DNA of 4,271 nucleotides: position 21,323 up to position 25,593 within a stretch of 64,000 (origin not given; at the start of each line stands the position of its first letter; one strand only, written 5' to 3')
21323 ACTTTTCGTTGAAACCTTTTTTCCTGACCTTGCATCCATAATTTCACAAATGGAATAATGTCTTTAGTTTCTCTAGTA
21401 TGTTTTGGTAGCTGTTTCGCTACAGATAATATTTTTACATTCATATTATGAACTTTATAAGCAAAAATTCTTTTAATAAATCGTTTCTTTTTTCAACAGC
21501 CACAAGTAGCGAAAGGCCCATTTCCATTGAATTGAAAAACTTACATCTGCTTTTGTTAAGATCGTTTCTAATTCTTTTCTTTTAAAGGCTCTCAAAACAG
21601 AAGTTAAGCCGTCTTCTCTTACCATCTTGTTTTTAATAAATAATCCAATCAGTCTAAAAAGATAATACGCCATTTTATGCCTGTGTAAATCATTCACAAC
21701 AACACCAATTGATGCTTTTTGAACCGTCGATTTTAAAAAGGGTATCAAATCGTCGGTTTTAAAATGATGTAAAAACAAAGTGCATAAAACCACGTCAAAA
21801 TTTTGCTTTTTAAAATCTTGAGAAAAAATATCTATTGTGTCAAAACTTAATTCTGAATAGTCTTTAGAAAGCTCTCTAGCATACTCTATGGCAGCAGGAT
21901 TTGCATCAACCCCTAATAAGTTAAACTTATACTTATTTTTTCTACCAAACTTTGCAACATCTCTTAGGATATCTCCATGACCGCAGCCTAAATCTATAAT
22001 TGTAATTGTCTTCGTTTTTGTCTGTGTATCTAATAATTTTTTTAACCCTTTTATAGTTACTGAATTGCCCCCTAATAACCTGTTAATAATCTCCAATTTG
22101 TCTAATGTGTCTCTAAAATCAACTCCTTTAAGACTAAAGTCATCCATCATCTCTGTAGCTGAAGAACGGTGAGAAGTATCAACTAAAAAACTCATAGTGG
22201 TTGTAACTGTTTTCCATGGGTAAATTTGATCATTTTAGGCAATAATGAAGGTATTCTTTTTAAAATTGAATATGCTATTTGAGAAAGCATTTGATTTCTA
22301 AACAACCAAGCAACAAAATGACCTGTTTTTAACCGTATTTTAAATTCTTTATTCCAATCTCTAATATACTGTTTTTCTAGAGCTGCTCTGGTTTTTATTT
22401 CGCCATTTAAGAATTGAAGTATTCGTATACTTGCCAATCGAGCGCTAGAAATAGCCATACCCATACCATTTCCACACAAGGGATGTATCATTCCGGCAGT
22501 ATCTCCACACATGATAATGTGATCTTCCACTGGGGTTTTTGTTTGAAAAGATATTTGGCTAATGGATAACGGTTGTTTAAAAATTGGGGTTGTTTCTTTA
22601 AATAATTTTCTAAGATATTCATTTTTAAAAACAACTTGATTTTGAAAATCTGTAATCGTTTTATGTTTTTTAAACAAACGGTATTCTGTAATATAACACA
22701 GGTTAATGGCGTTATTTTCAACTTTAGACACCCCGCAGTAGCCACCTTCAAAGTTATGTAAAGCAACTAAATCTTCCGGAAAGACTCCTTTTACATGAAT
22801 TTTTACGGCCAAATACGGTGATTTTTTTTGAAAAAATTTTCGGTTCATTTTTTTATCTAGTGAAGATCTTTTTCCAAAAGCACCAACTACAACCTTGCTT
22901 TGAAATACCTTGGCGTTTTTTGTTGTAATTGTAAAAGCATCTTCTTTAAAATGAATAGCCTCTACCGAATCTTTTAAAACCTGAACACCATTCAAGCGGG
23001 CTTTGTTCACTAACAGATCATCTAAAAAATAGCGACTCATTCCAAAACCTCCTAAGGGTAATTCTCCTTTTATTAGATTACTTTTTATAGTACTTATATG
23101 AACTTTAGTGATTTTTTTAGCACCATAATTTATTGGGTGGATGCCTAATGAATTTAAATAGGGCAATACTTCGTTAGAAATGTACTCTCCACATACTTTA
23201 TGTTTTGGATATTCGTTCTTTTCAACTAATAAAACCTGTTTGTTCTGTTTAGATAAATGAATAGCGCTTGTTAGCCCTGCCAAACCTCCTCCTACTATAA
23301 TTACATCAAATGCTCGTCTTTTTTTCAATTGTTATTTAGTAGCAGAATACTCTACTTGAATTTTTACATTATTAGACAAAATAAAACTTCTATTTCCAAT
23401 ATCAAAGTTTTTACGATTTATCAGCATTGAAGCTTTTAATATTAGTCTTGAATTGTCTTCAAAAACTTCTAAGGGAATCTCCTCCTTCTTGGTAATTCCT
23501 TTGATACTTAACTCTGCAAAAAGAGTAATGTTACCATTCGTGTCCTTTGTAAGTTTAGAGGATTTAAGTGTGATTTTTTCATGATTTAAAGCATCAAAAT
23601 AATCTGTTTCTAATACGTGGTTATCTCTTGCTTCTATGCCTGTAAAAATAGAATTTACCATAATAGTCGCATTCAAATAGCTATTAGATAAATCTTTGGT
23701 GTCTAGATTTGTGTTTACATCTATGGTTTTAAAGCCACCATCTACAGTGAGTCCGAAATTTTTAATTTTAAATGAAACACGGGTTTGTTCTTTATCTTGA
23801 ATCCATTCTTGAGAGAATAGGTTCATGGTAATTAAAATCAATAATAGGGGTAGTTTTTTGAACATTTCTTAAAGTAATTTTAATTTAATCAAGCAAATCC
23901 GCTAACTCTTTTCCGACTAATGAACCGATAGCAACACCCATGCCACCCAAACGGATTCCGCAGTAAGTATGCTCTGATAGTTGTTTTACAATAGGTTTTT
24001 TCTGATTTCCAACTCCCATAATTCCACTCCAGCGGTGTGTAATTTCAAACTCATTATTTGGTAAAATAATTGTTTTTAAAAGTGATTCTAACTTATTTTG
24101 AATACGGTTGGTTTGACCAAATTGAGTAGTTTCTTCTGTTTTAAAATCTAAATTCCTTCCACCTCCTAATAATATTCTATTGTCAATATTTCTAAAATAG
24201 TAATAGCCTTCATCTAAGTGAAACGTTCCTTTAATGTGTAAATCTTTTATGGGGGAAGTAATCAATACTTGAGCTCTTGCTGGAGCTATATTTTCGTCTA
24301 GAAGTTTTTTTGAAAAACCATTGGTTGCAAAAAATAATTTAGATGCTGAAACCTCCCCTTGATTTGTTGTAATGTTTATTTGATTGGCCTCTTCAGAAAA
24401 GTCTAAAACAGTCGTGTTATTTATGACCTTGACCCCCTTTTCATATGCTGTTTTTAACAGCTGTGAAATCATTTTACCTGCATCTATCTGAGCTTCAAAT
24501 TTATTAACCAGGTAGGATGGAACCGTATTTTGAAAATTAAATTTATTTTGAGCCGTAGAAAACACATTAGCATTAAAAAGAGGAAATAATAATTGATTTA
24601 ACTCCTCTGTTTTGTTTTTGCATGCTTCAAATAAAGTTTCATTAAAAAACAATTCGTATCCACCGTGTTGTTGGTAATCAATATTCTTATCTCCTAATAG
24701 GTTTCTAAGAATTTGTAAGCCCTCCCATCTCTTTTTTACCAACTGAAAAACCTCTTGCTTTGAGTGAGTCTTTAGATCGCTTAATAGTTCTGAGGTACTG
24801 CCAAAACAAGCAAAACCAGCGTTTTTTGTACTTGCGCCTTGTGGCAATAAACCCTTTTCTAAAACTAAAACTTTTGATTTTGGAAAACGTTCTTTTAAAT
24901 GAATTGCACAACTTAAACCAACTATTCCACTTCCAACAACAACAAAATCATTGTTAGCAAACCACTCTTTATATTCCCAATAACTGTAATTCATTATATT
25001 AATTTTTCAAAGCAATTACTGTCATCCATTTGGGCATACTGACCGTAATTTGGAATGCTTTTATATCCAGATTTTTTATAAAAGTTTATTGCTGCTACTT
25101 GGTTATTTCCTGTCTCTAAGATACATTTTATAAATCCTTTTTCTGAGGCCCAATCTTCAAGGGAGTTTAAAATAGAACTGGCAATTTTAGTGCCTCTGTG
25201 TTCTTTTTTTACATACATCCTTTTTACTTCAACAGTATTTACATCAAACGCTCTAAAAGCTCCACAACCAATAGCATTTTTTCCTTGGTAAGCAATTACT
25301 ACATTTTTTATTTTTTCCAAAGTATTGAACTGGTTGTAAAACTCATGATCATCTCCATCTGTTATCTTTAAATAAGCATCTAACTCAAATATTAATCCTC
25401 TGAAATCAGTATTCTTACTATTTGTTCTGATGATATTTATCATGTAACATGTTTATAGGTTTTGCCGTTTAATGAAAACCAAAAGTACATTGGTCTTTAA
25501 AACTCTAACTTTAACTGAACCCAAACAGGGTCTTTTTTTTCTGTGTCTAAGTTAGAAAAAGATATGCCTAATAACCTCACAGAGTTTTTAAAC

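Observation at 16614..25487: Orphan hybrid cluster: type III PKS with a private type II FAS-like module and tailoring enzymes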

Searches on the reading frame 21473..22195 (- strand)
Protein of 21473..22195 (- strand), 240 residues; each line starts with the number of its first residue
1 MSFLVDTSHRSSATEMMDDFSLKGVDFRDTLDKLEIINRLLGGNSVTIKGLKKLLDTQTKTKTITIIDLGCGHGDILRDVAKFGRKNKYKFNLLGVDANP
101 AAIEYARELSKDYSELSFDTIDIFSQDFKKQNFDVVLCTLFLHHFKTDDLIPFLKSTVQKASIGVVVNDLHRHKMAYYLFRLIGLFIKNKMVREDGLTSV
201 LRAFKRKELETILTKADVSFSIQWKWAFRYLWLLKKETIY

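Call 3: search_protein_families(library=pfam, proteins=[window:21473-22195:-])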
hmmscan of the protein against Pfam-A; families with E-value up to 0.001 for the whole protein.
window:21473-22195:- (240 aa): 9 families
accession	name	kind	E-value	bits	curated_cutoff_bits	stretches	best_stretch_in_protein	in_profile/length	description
PF13847.12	Methyltransf_31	-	3.3e-15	56.5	27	1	61-150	2-92/145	Methyltransferase domain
PF13649.12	Methyltransf_25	-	1e-13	52.2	27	1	66-156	1-88/97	Methyltransferase domain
PF08242.18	Methyltransf_12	-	1.6e-12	48.4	30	1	67-157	1-88/98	Methyltransferase domain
PF08241.18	Methyltransf_11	-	1.2e-11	45.5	21.2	1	68-154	2-80/95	Methyltransferase domain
PF13489.12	Methyltransf_23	-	1.3e-07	32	27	1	51-156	13-103/164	Methyltransferase domain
PF13679.12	Methyltransf_32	-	5.3e-07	30.1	27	1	51-143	13-109/143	Methyltransferase domain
PF05175.20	MTS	-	1.8e-05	24.9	23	1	52-138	21-104/170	Methyltransferase small domain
PF05401.17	NodS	-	0.00048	20.4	24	1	64-146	45-120/201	Nodulation protein S (NodS)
PF05185.22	PRMT5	-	0.00069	20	22.9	1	56-135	56-137/171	PRMT5 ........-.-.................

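Call 5: search_protein_families(library=ncbifam, proteins=[window:21473-22195:-], max_evalue=0.01)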
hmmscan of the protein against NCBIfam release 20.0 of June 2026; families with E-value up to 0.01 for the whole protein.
window:21473-22195:- (240 aa): 21 families
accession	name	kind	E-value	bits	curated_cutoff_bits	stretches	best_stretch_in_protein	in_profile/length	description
NF004851.0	PRK06202.1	equivalog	4e-45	154.1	243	1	9-236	9-231/237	hypothetical protein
TIGR01983.1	UbiG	equivalog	4.3e-08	32.7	102.95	1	57-188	44-172/228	bifunctional 2-polyprenyl-6-hydroxyphenol methylase/3-demethylubiquinol 3-O-methyltransferase UbiG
TIGR02021.1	BchM-ChlM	equivalog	9.2e-08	31.8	158.9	1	47-221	41-201/218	magnesium protoporphyrin IX methyltransferase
NF043040.1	corrin_prot_MT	hypoth_equivalog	1.7e-07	30.9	180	1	48-156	27-134/216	corrinoid protein-associated methyltransferase CpaM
TIGR02072.1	BioC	equivalog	2.7e-07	30.7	184.95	1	51-146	23-111/244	malonyl-ACP O-methyltransferase BioC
NF001244.0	PRK00216.1-5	equivalog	1.3e-06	27.9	216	1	55-136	41-122/236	bifunctional demethylmenaquinone methyltransferase/2-methoxy-6-polyprenyl-1,4-benzoquinol methylase UbiE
NF008300.0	PRK11088.1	equivalog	3.3e-06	26.8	303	1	52-138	75-157/272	23S rRNA (guanine(745)-N(1))-methyltransferase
NF045667.1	MTase_DVU1556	equivalog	5.3e-06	26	155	1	52-142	12-96/213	DVU_1556 family methyltransferase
NF050150.1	RiPP_MTase_ApyS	equivalog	8.8e-06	25.1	400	1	63-114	142-189/323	RiPP biosynthesis methyltransferase ApyS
NF008992.0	PRK12335.1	equivalog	2e-05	23.9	303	1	54-160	114-213/289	SAM-dependent methyltransferase TehB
TIGR03534.1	RF_mod_PrmC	equivalog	4.8e-05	22.9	199.1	1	54-138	80-162/253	peptide chain release factor N(5)-glutamine methyltransferase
TIGR01934.1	MenG_MenH_UbiE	subfamily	0.00015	21.1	158.35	1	53-138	30-112/223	ubiquinone/menaquinone biosynthesis methyltransferase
TIGR04543.1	ketoArg_3Met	equivalog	0.00037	19.7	425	1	55-134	142-218/336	2-ketoarginine methyltransferase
TIGR00406.1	prmA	equivalog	0.0008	18.9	183.15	1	60-141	157-234/288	50S ribosomal protein L11 methyltransferase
NF040539.1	AST_met_ArsM_2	exception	0.0011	18.9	240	1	52-130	46-121/262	putative arsinothricin biosynthesis methyltransferase ArsM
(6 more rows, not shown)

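Call 31: search_solved_structures(query=window:21473-22195:-, max_evalue=0.001)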
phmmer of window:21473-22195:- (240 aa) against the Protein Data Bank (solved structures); distinct sequences matched with E-value up to 0.001: 1.
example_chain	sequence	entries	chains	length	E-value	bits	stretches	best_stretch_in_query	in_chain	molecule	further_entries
9rfr_A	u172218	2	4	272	3.6e-05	26.8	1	61-157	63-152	Ubiquinone biosynthesis O-methyltransferase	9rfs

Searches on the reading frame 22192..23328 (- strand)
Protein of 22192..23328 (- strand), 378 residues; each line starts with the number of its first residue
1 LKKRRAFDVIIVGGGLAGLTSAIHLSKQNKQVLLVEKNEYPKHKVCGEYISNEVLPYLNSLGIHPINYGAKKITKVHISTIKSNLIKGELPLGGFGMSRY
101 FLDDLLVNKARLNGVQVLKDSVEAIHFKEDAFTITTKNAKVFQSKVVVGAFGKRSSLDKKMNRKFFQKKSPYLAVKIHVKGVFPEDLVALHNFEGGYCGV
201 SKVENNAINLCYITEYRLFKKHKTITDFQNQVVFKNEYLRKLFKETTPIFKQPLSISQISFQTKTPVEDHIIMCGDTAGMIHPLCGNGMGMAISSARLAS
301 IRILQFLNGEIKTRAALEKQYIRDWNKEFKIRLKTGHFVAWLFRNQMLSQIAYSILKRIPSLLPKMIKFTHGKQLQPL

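Call 3: search_protein_families(library=pfam, proteins=[window:22192-23328:-])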
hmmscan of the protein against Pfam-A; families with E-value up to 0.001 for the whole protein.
window:22192-23328:- (378 aa): 14 families
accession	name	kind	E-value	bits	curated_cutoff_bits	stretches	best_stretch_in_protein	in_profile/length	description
PF01494.25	FAD_binding_3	-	1.6e-11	44.5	22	1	8-312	3-327/349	FAD binding domain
PF01266.30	DAO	-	2.9e-10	40.7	27.9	1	8-41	1-34/353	FAD dependent oxidoreductase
PF03486.20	HI0933_like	-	6.7e-09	36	50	1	8-45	2-39/244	HI0933-like protein Rossmann domain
PF00890.30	FAD_binding_2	-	6.7e-09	35.9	20.4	1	8-40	1-33/414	FAD binding domain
PF05834.18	Lycopene_cycl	-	1.2e-08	34.9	23.4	1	8-163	1-149/380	Lycopene cyclase protein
PF04820.20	Trp_halogenase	-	1.4e-07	31.2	21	1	8-67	1-63/458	Tryptophan halogenase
PF13450.12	NAD_binding_8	-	1.9e-07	31.7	21.9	1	11-41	1-31/68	NAD(P)-binding Rossmann-like domain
PF07992.20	Pyr_redox_2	-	6.7e-07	29.4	26.1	1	7-154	1-110/291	Pyridine nucleotide-disulphide oxidoreductase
PF12831.13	FAD_oxidored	-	1.5e-06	28.2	27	1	8-39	1-32/416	FAD dependent oxidoreductase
PF01134.28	GIDA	-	3.4e-06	26.8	22.1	1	8-38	1-31/391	Glucose inhibited division protein A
PF00070.33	Pyr_redox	-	4.9e-06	27.4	22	1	9-64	2-56/82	Pyridine nucleotide-disulphide oxidoreductase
PF01946.23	Thi4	-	5.2e-06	26.3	26.2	1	7-166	18-181/235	Thi4 family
PF13738.12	Pyr_redox_3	-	6.5e-06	26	30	0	10-39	1-31/305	Pyridine nucleotide-disulphide oxidoreductase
PF13454.12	NAD_binding_9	-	0.00081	19.8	21.8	0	10-40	1-35/155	FAD-NAD(P)-binding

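Call 5: search_protein_families(library=ncbifam, proteins=[window:22192-23328:-], max_evalue=0.01)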
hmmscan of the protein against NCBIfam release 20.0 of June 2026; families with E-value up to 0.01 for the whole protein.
window:22192-23328:- (378 aa): 140 families (the best 25 are shown)
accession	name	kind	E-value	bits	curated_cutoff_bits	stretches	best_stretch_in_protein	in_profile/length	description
TIGR02032.1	GG-red-SF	subfamily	2.9e-30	106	158.8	1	7-300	1-294/297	geranylgeranyl reductase family protein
NF049967.1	QhpG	equivalog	8.6e-23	80.9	240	1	9-324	1-305/423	flavin-dependent monooxygenase QhpG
NF038171.1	maturase_LodB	equivalog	5.5e-20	71.8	400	1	8-331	1-336/361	lysine-epsilon-oxidase maturase LodB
TIGR02023.1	BchP-ChlP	subfamily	7e-20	71.4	343.3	2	8-162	2-162/388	geranylgeranyl diphosphate reductase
TIGR01988.1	Ubi-OHases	subfamily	5.9e-19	68.1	224.65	1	8-301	1-311/387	ubiquinone biosynthesis hydroxylase, UbiH/UbiF/VisC/COQ6 family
NF041080.1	DGGGPL_reductase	equivalog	1.6e-18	66.9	580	2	7-165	2-167/447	digeranylgeranylglycerophospholipid reductase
NF005313.0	PRK06847.1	subfamily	5.9e-17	61.7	372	1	8-321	6-330/375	hypothetical protein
TIGR01984.1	UbiH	equivalog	1.2e-16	60.6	392.2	1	8-296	1-303/382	2-octaprenyl-6-methoxyphenyl hydroxylase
NF005243.0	PRK06753.1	equivalog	6.1e-15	55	365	1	9-363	3-360/374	hypothetical protein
NF005788.0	PRK07608.1-3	equivalog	4.8e-14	51.9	478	1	6-346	2-356/388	UbiH/UbiF family hydroxylase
NF005612.0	PRK07364.1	equivalog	6e-14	51.4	487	1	3-372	15-403/415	FAD-dependent hydroxylase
NF038174.1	maturase_GoxB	equivalog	9.8e-14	51.1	400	1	8-316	2-323/358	glycine oxidase maturase GoxB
NF033113.0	halo_ClmS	equivalog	7e-13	47.9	900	2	99-328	106-345/570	chloramphenicol-biosynthetic FADH2-dependent halogenase CmlS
NF045655.1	MkRedMenJ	equivalog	6.2e-12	45.1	700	1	7-174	5-179/406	menaquinone reductase MenJ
NF005691.0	PRK07494.1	equivalog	1.2e-11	43.8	459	1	2-294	4-306/404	UbiH/UbiF family hydroxylase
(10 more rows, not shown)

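Call 30: search_solved_structures(query=window:22192-23328:-, max_evalue=0.00001)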
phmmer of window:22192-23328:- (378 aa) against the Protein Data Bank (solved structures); distinct sequences matched with E-value up to 0.00001: 19.
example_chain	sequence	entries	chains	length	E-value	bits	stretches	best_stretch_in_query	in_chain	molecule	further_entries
5buk_A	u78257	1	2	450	2.2e-08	37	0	238-305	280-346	FADH2-dependent halogenase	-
7koe_C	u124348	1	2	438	3.1e-08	36.5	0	6-44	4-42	Electron transfer flavoprotein-quinone oxidoreductase FixC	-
5dbj_E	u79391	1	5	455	3e-07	33.2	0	257-309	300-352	FADH2-dependent halogenase PltA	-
3e1t_A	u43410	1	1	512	1e-06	31.5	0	5-48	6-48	Halogenase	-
7fco_A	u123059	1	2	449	1.5e-06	31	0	6-66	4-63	ChlB4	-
3alm_A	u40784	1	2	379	3.3e-06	29.8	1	10-157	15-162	2-methyl-3-hydroxypyridine-5-carboxylic acid oxygenase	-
4h2n_A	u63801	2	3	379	3.4e-06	29.8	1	10-157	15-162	2-methyl-3-hydroxypyridine-5-carboxylic acid oxygenase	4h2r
3alj_A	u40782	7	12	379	3.4e-06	29.8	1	10-157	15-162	2-methyl-3-hydroxypyridine-5-carboxylic acid oxygenase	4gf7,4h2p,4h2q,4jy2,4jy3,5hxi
3all_A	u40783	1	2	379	3.4e-06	29.8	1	10-157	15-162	2-methyl-3-hydroxypyridine-5-carboxylic acid oxygenase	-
4opl_A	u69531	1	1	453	3.5e-06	29.7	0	4-70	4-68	Conserved Archaeal protein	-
3atq_A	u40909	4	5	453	3.5e-06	29.7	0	4-70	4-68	Conserved Archaeal protein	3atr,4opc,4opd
4opi_A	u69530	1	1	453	3.5e-06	29.7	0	4-70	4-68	Conserved Archaeal protein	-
8zop_A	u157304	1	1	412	3.5e-06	29.7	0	6-63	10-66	Halogenase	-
4opt_A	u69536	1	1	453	3.5e-06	29.7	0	4-70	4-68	Conserved Archaeal protein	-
4opg_A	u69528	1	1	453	3.6e-06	29.7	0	4-70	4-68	Conserved Archaeal protein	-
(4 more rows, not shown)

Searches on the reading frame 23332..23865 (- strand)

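Call 3: search_protein_families(library=pfam, proteins=[window:23332-23865:-])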
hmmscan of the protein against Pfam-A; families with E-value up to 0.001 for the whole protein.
window:23332-23865:- (177 aa): 1 family
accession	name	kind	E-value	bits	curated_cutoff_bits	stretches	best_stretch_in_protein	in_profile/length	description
PF04264.18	YceI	-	1.9e-26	93.7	23.7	1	21-174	1-149/150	YceI-like domain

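Call 5: search_protein_families(library=ncbifam, proteins=[window:23332-23865:-], max_evalue=0.01)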
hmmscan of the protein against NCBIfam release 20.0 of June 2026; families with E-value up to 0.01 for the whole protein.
window:23332-23865:- (177 aa): 1 family
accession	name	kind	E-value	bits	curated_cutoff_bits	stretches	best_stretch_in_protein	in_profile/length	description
NF002994.0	PRK03757.1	equivalog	4.5e-15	55.9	232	1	12-171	16-184/191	YceI family protein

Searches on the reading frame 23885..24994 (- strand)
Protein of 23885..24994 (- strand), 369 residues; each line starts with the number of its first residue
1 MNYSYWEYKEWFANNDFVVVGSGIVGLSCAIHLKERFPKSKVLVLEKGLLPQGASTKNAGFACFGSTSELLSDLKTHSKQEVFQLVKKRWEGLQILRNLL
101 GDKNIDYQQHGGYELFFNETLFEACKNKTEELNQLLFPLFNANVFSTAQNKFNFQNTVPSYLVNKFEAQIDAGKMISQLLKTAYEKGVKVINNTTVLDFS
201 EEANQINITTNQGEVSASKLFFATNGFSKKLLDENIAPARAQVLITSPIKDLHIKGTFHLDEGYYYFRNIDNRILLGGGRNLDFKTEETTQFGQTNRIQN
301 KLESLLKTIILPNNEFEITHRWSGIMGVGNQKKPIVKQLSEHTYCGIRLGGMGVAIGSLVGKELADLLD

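Call 3: search_protein_families(library=pfam, proteins=[window:23885-24994:-])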
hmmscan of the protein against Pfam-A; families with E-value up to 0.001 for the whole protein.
window:23885-24994:- (369 aa): 9 families
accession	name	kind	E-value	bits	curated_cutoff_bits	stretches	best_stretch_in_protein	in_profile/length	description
PF01266.30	DAO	-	7.4e-45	154.4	27.9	1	16-367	1-353/353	FAD dependent oxidoreductase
PF13738.12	Pyr_redox_3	-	2.9e-08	33.7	30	0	136-229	46-137/305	Pyridine nucleotide-disulphide oxidoreductase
PF00890.30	FAD_binding_2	-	6e-07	29.4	20.4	1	16-249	1-226/414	FAD binding domain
PF07992.20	Pyr_redox_2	-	1.7e-06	28.1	26.1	0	16-84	2-58/291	Pyridine nucleotide-disulphide oxidoreductase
PF01946.23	Thi4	-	2e-06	27.7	26.2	1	9-54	12-56/235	Thi4 family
PF03486.20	HI0933_like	-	2.1e-06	27.8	50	0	166-228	102-166/244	HI0933-like protein Rossmann domain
PF13450.12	NAD_binding_8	-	2.3e-05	25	21.9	1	19-48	1-28/68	NAD(P)-binding Rossmann-like domain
PF04820.20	Trp_halogenase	-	0.00068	19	21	0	148-235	131-221/458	Tryptophan halogenase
PF00070.33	Pyr_redox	-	0.00091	20.1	22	0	17-48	2-33/82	Pyridine nucleotide-disulphide oxidoreductase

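Call 5: search_protein_families(library=ncbifam, proteins=[window:23885-24994:-], max_evalue=0.01)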
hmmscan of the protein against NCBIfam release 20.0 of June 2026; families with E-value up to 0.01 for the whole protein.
window:23885-24994:- (369 aa): 39 families (the best 25 are shown)
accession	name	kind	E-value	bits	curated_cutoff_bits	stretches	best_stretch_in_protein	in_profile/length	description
TIGR03329.1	Phn_aa_oxid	hypoth_equivalog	5e-25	88.2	632.8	1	15-367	25-390/460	putative aminophosphonate oxidoreductase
TIGR03364.1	HpnW_proposed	hypoth_equivalog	7e-19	68.1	285.1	1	16-242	2-211/365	TIGR03364 family FAD-dependent oxidoreductase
TIGR01373.1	soxB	subfamily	9e-17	61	529.45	1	6-352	22-368/407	sarcosine oxidase subunit beta family protein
TIGR02352.1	thiamin_ThiO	equivalog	3.3e-15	56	250.8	1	18-347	2-326/351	glycine oxidase ThiO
NF050086.1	pipecolate_AmaA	exception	3.8e-15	55.5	600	1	14-368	25-380/425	L-pipecolate oxidase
NF005599.0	PRK07333.1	equivalog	6.9e-11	41.3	549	2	165-233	114-182/414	ubiquinone biosynthesis hydroxylase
NF008726.1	PRK11728.1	equivalog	1.9e-09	36.9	299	1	16-48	2-34/389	L-2-hydroxyglutarate oxidase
NF001933.0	PRK00711.1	subfamily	1.4e-08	34.2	383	1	94-368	117-399/429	D-amino acid dehydrogenase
NF033460.1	glycerol3P_ox_II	equivalog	1.6e-08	34.1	460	1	15-225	2-204/361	type 2 glycerol-3-phosphate oxidase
NF008425.0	PRK11259.1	equivalog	4.1e-08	32.6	257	1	172-243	149-223/377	N-methyl-L-tryptophan oxidase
TIGR01813.1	flavo_cyto_c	subfamily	1e-07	31.1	285.45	1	16-68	1-52/444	flavocytochrome c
TIGR00275.1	TIGR00275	subfamily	1.2e-07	30.9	183.8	1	166-228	99-161/401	aminoacetone oxidase family FAD-binding enzyme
TIGR01988.1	Ubi-OHases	subfamily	1.3e-05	24.3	224.65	1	16-73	1-59/387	ubiquinone biosynthesis hydroxylase, UbiH/UbiF/VisC/COQ6 family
TIGR00292.1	TIGR00292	equivalog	1.4e-05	24.5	148.3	1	8-55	15-60/254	sulfide-dependent adenosine diphosphate thiazole synthase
NF005867.0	PRK07804.1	equivalog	1.7e-05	23.3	639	1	9-57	13-58/548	L-aspartate oxidase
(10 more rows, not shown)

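Call 59: search_solved_structures(query=window:23885-24994:-, max_evalue=1e-8)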
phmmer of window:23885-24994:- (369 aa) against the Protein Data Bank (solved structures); distinct sequences matched with E-value up to 1e-8: 0.

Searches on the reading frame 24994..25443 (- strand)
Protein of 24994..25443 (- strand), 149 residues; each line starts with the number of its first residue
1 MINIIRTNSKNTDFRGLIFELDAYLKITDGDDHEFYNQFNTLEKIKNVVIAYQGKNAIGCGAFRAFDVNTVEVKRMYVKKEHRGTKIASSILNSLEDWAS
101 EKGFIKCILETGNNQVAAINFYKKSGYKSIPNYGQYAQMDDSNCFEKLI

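Call 3: search_protein_families(library=pfam, proteins=[window:24994-25443:-])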
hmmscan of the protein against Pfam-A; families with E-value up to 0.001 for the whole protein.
window:24994-25443:- (149 aa): 3 families
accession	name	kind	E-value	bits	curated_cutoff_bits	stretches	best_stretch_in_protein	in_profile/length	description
PF00583.31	Acetyltransf_1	-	1.9e-16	60.8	20.7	1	34-127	23-116/116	Acetyltransferase (GNAT) family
PF13508.13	Acetyltransf_7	-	2.6e-14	53.8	27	1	47-128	4-83/84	Acetyltransferase (GNAT) domain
PF13673.13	Acetyltransf_10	-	5e-09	36.7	23.6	1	33-130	20-110/128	Acetyltransferase (GNAT) domain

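Call 5: search_protein_families(library=ncbifam, proteins=[window:24994-25443:-], max_evalue=0.01)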
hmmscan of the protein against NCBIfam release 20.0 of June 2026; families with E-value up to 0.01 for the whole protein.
window:24994-25443:- (149 aa): 19 families
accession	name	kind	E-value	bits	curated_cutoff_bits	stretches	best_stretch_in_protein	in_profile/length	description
TIGR01575.1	rimI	equivalog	6.4e-11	42.5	86.4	1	38-137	26-122/132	ribosomal protein S18-alanine N-acetyltransferase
NF000360.1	sat4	exception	6.3e-10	39.4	380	1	4-130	27-156/180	streptothricin N-acetyltransferase Sat4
NF040503.1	resist_ArsN1a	equivalog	7e-08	32.4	170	1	71-141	77-147/159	arsinothricin resistance N-acetyltransferase ArsN1 family A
NF005921.0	PRK07922.1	equivalog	1.2e-06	28.3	180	1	40-131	40-127/170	amino-acid N-acetyltransferase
NF000358.1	sat2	exception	3.6e-06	26.9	360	1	72-128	85-141/174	streptothricin N-acetyltransferase Sat2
NF005840.0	PRK07757.1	equivalog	6.7e-06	26.1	154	1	42-131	38-122/153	N-acetyltransferase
NF040501.1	resist_ArsN2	equivalog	1.2e-05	24.9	125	1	44-143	22-117/133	arsenic resistance N-acetyltransferase ArsN2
NF002959.0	PRK03624.1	equivalog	1.7e-05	24.5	124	1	73-129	75-131/147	GNAT family acetyltransferase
NF053587.1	SpmdActasePaiA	equivalog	5.3e-05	23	250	1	67-129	87-149/172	spermidine/spermine N(1)-acetyltransferase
NF043067.1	AAC_6p_group_E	equivalog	7.9e-05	22.6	140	1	75-128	75-128/140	aminoglycoside 6'-N-acetyltransferase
NF033078.2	AAC_6p_Ia_fam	equivalog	0.0002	21.3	265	1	45-114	49-119/181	AAC(6')-Ia family aminoglycoside 6'-N-acetyltransferase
NF033083.0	AAC_3_I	equivalog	0.0016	18.6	200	1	49-128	51-135/145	AAC(3)-I family aminoglycoside N-acetyltransferase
NF000115.2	AAC_6p_Iad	exception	0.002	18.3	275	1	74-128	78-132/144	aminoglycoside N-acetyltransferase AAC(6')-Iad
NF000487.1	stat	exception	0.0029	17.1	420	1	70-128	104-162/189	streptothricin N-acetyltransferase STAT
NF049894.1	CG3035_N_ac_Glu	equivalog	0.0034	16.7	280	1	73-128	235-290/300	N-acetylglutamate synthase, CG3035 family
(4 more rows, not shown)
